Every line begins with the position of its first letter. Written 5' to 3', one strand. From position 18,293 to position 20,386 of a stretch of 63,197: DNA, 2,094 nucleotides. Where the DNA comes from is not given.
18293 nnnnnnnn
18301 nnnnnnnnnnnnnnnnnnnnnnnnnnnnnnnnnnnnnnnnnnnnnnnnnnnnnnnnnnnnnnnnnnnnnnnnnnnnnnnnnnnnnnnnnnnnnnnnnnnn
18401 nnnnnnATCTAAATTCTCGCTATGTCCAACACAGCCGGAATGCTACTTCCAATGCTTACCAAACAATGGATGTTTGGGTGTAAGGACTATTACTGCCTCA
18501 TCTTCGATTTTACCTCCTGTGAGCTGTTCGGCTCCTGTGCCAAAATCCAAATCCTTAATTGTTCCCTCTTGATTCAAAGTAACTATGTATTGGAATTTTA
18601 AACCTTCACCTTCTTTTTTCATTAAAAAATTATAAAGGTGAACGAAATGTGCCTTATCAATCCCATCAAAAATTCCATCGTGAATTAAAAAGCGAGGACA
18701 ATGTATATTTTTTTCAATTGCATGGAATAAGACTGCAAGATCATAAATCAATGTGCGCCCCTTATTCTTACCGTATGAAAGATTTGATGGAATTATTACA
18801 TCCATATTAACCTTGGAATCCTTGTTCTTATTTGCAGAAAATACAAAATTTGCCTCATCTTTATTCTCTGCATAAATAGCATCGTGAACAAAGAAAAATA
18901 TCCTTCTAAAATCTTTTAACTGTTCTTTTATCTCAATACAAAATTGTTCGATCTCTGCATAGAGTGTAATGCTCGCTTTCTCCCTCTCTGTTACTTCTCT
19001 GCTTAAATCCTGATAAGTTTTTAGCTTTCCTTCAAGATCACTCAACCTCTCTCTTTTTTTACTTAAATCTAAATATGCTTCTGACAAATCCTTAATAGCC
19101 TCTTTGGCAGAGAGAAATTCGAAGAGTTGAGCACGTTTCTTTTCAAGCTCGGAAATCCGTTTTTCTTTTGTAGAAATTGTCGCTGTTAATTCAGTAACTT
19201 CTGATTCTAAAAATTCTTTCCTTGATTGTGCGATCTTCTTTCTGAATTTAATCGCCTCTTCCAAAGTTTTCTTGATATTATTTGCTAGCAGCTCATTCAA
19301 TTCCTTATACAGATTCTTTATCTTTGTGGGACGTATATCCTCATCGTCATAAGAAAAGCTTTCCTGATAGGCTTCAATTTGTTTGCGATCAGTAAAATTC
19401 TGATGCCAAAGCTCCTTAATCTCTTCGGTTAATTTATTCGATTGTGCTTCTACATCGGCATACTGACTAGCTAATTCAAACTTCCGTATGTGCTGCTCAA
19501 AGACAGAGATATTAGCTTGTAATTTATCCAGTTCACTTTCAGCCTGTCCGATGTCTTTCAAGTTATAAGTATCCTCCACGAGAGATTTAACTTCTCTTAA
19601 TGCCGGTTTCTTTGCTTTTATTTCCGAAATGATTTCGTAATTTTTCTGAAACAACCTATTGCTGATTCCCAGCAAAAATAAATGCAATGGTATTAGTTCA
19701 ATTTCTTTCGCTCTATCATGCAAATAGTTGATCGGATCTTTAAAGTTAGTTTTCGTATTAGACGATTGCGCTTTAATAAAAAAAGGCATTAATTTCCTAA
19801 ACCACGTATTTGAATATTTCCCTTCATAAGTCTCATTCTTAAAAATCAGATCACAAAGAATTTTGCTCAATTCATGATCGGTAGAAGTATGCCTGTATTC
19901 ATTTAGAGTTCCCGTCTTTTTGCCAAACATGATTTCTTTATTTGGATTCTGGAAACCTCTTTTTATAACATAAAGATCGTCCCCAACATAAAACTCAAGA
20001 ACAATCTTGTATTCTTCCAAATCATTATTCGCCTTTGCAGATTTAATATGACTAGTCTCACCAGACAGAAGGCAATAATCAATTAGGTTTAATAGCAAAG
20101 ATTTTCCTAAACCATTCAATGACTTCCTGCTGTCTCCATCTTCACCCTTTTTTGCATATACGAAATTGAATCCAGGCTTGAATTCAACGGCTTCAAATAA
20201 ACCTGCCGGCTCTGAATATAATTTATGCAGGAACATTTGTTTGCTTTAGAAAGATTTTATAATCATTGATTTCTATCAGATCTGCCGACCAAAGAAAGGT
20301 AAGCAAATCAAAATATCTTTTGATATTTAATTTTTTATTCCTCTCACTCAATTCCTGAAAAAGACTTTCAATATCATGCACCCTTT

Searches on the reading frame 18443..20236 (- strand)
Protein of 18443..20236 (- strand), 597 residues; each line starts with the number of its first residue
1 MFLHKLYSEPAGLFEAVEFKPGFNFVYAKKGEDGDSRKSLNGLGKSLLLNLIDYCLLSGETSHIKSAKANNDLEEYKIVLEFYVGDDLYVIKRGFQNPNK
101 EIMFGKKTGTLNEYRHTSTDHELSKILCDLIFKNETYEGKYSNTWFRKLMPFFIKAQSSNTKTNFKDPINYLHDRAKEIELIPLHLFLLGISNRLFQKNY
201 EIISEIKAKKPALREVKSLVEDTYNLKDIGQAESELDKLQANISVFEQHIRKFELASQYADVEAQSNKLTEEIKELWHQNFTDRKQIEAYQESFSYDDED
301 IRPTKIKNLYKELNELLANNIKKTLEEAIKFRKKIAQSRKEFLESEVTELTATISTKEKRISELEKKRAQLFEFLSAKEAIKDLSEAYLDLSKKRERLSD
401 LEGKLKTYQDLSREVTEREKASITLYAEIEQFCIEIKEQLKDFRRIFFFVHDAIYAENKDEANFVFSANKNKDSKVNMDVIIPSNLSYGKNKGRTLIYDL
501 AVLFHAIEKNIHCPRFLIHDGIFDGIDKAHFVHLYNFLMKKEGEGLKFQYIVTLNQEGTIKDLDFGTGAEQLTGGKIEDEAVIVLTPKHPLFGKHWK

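Call 40: search_protein_families(library=pfam, proteins=[window:18443-20236:-], max_evalue=0.0001)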
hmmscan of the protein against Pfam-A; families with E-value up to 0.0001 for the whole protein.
window:18443-20236:- (597 aa): 2 families
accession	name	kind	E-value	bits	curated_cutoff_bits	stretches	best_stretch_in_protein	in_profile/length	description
PF10088.15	DUF2326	-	3.7e-22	79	28.7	1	451-559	2-105/141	Uncharacterised protein conserved in bacteria (DUF2326)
PF14257.11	DUF4349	-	3.3e-05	23.8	27.7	0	344-410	77-143/213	Domain of unknown function (DUF4349)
